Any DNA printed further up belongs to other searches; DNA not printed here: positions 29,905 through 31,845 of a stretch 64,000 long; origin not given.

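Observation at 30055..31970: Orphan PAAR–Tle1 (DUF2235) phospholipase effector with a putative immunity gene carried on a mobile element next to a resistance transposon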

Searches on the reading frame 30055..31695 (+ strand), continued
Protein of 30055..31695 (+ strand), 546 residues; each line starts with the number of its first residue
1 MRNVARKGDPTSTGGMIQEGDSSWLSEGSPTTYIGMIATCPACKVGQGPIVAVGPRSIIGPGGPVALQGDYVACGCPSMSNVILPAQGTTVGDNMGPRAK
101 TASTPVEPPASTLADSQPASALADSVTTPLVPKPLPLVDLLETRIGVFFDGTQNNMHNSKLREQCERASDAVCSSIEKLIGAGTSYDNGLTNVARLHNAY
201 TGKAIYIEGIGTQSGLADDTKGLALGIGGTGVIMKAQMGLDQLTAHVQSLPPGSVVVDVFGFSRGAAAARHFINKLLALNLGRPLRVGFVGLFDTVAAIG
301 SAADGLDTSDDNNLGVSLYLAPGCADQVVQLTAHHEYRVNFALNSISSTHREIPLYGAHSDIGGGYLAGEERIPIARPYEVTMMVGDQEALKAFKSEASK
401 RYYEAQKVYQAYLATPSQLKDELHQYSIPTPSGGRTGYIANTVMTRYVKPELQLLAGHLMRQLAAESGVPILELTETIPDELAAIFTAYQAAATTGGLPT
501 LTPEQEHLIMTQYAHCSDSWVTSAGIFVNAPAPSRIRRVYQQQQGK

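Call 39: find_related_loci(query=A2, collection=genome_contigs, flank=8000)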
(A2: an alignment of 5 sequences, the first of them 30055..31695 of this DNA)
Query A2 (546 aa) in genome_contigs; peptide patterns used: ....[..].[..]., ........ (x = any residue, [..] = any of these).
58 stretches matched a pattern; 2 encode a relative of the query (tblastn E <= 1e-3); 2 distinct loci.
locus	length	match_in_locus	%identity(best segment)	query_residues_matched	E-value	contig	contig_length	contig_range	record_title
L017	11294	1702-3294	87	1-546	0e+0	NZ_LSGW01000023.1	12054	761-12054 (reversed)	Aeromonas salmonicida subsp. salmonicida strain ATCC 33658 Contig_119, whole genome shotgun sequence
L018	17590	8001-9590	60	1-546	0e+0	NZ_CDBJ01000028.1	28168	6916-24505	Aeromonas rivuli strain DSM 22539, whole genome shotgun sequence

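Call 40: search_solved_structures(query=A2, max_evalue=1, show_alignments=2)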
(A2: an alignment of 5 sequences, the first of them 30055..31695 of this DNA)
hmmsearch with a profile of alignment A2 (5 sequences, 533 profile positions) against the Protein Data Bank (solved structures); distinct sequences matched with E-value up to 1: 3.
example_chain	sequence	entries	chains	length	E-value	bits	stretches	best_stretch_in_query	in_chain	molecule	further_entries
6sjl_D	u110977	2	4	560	7e-49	170.2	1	131-510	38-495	Putative type VI secretion protein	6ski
9j3f_A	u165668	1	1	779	2.8e-14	56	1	240-358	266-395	Tle1 phospholipase domain-containing protein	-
4o5p_A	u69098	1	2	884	5.3e-06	28.7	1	244-354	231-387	Uncharacterized protein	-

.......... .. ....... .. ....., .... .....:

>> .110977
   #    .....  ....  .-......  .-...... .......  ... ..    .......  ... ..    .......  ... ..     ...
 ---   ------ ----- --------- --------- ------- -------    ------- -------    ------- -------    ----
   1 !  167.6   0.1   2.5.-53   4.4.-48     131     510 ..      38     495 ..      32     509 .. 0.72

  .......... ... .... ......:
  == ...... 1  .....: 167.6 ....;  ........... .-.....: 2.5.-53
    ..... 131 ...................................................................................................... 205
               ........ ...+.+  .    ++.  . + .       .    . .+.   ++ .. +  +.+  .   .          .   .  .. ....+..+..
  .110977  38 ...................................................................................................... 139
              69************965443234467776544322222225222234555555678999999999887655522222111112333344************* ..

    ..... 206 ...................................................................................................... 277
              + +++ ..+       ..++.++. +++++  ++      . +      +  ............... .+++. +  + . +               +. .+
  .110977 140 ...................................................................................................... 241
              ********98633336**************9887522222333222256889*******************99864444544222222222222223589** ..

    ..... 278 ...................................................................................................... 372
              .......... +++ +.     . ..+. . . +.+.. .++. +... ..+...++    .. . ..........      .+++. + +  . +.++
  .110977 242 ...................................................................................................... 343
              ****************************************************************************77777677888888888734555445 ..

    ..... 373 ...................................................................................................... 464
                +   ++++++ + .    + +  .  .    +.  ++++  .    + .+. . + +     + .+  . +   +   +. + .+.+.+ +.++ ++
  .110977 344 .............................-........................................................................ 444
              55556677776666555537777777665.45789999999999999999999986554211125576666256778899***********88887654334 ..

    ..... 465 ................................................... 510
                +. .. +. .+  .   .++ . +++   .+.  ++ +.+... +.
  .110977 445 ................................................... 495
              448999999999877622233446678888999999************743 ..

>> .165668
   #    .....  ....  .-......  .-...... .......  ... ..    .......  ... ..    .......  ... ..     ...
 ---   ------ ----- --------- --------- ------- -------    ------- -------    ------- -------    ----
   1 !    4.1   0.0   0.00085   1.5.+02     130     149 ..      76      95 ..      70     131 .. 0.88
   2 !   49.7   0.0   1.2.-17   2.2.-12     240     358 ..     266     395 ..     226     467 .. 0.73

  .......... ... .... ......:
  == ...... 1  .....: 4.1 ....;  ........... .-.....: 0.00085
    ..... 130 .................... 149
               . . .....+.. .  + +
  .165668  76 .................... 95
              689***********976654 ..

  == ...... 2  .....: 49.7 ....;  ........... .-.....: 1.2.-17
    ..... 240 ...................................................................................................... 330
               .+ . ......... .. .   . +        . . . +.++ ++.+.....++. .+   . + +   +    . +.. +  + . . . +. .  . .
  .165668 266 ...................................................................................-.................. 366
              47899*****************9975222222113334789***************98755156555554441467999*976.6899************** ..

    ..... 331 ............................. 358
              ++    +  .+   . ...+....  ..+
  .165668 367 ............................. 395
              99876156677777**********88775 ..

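Call 56: search_dna_similar(query=window:30055-31695:+, collection=phages, mode=protein, max_rows=20)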
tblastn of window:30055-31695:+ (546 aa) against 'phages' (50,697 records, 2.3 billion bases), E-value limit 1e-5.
Records with a match: 1; places in all: 1; records where one place covers at least 80% of the query: 0.
Best place of each record, by identity: <60% 1.
By first word of the organism name: Salmonella 1.
By host as written in the record: Homo sapiens 1.
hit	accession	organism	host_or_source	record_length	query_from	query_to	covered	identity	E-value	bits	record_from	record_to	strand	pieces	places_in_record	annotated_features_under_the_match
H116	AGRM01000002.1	Salmonella enterica subsp. houtenae str. ATCC BAA-1581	Homo sapiens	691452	145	546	74%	31.8%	4e-41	165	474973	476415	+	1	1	type VI secretion system effector, Hcp1 family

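Call 57: search_dna_similar(query=window:30055-31695:+, collection=plasmids, mode=protein, max_rows=40, rows=spread)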
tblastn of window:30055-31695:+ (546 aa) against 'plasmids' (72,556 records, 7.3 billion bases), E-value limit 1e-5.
Records with a match: 293; places in all: 310; records where one place covers at least 80% of the query: 82.
Best place of each record, by identity: >=99% 37; 95-99% 10; 90-95% 1; 80-90% 10; 60-80% 14; <60% 221.
By first word of the organism name: Ralstonia 121; Aeromonas 45; Escherichia 17; Vibrio 15; Klebsiella 13; Citrobacter 13; Enterobacter 13; Pantoea 10; Salmonella 8; Rahnella 6; and 15 more.
By predicted mobility (MOB-suite, as given by PLSDB): mobilizable 125; non-mobilizable 87; conjugative 81.
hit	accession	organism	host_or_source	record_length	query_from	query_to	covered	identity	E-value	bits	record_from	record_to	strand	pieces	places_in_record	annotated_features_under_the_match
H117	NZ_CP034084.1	Klebsiella pneumoniae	Homo sapiens,cell culture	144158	1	546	100%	100.0%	0e+0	1030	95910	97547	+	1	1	PAAR domain-containing protein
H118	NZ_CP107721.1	Escherichia coli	Homo sapiens,Rectal Swab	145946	1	546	100%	100.0%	0e+0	1030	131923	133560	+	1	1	DUF2235 domain-containing protein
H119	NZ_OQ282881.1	Klebsiella pneumoniae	-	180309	1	546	100%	100.0%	0e+0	1030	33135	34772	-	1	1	DUF2235 domain-containing protein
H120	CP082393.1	Salmonella enterica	animal-swine-market swine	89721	1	540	99%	99.6%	0e+0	1023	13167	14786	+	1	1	none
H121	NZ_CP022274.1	Citrobacter freundii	Sediment around river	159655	1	540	99%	99.1%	0e+0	1018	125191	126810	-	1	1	PAAR domain-containing protein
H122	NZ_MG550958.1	Escherichia coli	Rectal swab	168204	1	540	99%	98.7%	0e+0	1014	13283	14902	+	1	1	PAAR domain-containing protein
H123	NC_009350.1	Aeromonas salmonicida subsp. salmonicida A449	-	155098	1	546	100%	86.6%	0e+0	929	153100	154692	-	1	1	PAAR domain-containing protein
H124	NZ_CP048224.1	Aeromonas salmonicida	Salmo salar,cell culture,Atlantic ...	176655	1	546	100%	86.6%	0e+0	929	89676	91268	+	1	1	PAAR domain-containing protein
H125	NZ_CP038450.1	Aeromonas media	cell culture,sludge from bioreactor ...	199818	37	546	93%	78.4%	0e+0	731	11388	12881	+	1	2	DUF2235 domain-containing protein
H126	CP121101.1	Aeromonas hydrophila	Homo sapiens,urine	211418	1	546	100%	60.4%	1e-161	619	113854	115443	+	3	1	none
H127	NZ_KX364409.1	Aeromonas salmonicida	-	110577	1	546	100%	58.8%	0e+0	608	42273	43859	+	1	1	DUF2235 domain-containing protein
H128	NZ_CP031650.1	Pantoea agglomerans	soil core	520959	2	536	98%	28.0%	1e-40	165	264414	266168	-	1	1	DUF2235 domain-containing protein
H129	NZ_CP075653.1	Escherichia coli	Homo sapiens,stool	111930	145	482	62%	33.4%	6e-38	157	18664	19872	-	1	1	DUF2235 domain-containing protein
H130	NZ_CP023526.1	Cedecea neteri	Homo sapiens,human foot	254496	145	520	69%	29.9%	1e-36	152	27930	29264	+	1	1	DUF2235 domain-containing protein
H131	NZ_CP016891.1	Pantoea agglomerans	single cell,lettuce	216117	197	540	63%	27.8%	3e-21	105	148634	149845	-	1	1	hypothetical protein | isopentenyl transferase family protein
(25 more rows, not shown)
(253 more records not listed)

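Call 64: predict_structure(alignment_id=A4)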
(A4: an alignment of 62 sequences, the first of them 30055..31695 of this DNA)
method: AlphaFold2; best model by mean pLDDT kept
length: 546 residues; sequences in the alignment: 62
mean_pLDDT: 84.2   pTM: 0.73
mean pLDDT of the five models: 84.2, 84.0, 83.2, 82.9, 81.1
residues with pLDDT >= 90: 309; 70-90: 166; 50-70: 23; < 50: 48
segments of 3 or more residues with pLDDT < 50: 88-135
pLDDT, mean of each block of 10 residues (from residue 1): 88 95 85 94 88 80 87 88 69 30 29 34 35 50 95 83 79 76 69 97 94 73 76 94 96 96 96 95 96 88 73 86 95 93 87 95 90 93 92 94 91 95 90 86 95 98 97 96 98 92 98 94 80 89 77
secondary structure, 60 per line:
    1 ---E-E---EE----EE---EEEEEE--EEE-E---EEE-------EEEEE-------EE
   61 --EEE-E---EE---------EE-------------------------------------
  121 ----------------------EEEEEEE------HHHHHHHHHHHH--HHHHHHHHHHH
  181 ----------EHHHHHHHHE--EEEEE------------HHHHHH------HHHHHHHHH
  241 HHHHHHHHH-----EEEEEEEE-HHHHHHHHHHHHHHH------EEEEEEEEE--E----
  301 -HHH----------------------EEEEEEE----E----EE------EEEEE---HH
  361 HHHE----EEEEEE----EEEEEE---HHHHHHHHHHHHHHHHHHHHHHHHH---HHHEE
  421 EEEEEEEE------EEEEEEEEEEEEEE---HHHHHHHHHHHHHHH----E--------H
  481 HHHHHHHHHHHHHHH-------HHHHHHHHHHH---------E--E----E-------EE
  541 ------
elements in order: E21-26 E29-31 E37-39 E47-51 E63-65 E143-149 H156-167 H170-180 H192-199 E203-207 H220-225 H232-249 E255-262 H264-278 E285-293 E327-333 E351-355 H359-363 E369-374 E379-384 H388-412 E419-428 E435-448 H452-466 H480-495 H503-513

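Call 67: fold_search(model_id=the predicted structure, library=pdb)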
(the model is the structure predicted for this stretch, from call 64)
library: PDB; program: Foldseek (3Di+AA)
matches with E <= 10: 1085; with E <= 0.001: 6
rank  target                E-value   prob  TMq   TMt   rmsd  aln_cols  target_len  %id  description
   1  6sjl_E                1.0e-26  1.00  0.53  0.56   9.4       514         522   25  Structure of the Tle1 effector bound to the VgrG spike from the Type 6 secretion system (released 2020-04-29)
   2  6ski_F                3.4e-26  1.00  0.55  0.57   9.2       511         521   25  The Tle hydrolase bound to the TTR domain of the VgrG spike of the Type 6 secretion system (released 2020-04-15)
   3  9j3f                  7.5e-11  1.00  0.36  0.29   9.0       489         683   19  The structure of phospholipase TleB (released 2025-08-06)
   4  4o5p_A                1.1e-10  1.00  0.33  0.25   9.2       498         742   18  Crystal structure of an uncharacterized protein from Pseudomonas aeruginosa (released 2014-08-13)
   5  4o5p_B                1.7e-10  1.00  0.35  0.27   8.7       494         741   18  Crystal structure of an uncharacterized protein from Pseudomonas aeruginosa (released 2014-08-13)
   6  4m0m                  7.2e-07  1.00  0.23  0.18   8.9       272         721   18  The crystal structure of a functionally unknown protein lpg2422 from Legionella pneumophila subsp. pneumophila str. Phil (released 2013-08-21)
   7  6fvj_D                3.4e-03  0.99  0.20  0.43   8.7       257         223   11  TesA a major thioesterase from Mycobacterium tuberculosis (released 2018-10-24)
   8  6fvj_F                9.2e-03  0.97  0.20  0.45   8.0       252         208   10  TesA a major thioesterase from Mycobacterium tuberculosis (released 2018-10-24)
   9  6fvj_G                1.2e-02  0.95  0.20  0.45   8.3       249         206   10  TesA a major thioesterase from Mycobacterium tuberculosis (released 2018-10-24)
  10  6fvj_A                1.2e-02  0.96  0.20  0.46   8.2       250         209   10  TesA a major thioesterase from Mycobacterium tuberculosis (released 2018-10-24)
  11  6fvj_B                1.4e-02  0.92  0.20  0.44   8.1       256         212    9  TesA a major thioesterase from Mycobacterium tuberculosis (released 2018-10-24)
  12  6fvj_E                1.7e-02  0.93  0.21  0.45   8.1       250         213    9  TesA a major thioesterase from Mycobacterium tuberculosis (released 2018-10-24)
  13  3llc                  1.8e-02  0.96  0.23  0.45   8.2       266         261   11  Crystal structure of Putative hydrolase (YP_002548124.1) from Agrobacterium vitis S4 at 1.80 A resolution (released 2010-03-23)
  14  6fvj_C                1.8e-02  0.92  0.20  0.46   8.2       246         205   10  TesA a major thioesterase from Mycobacterium tuberculosis (released 2018-10-24)
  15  7xri_A                1.8e-02  0.91  0.22  0.42  10.7       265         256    9  Feruloyl esterase mutant -S106A (released 2023-05-17)
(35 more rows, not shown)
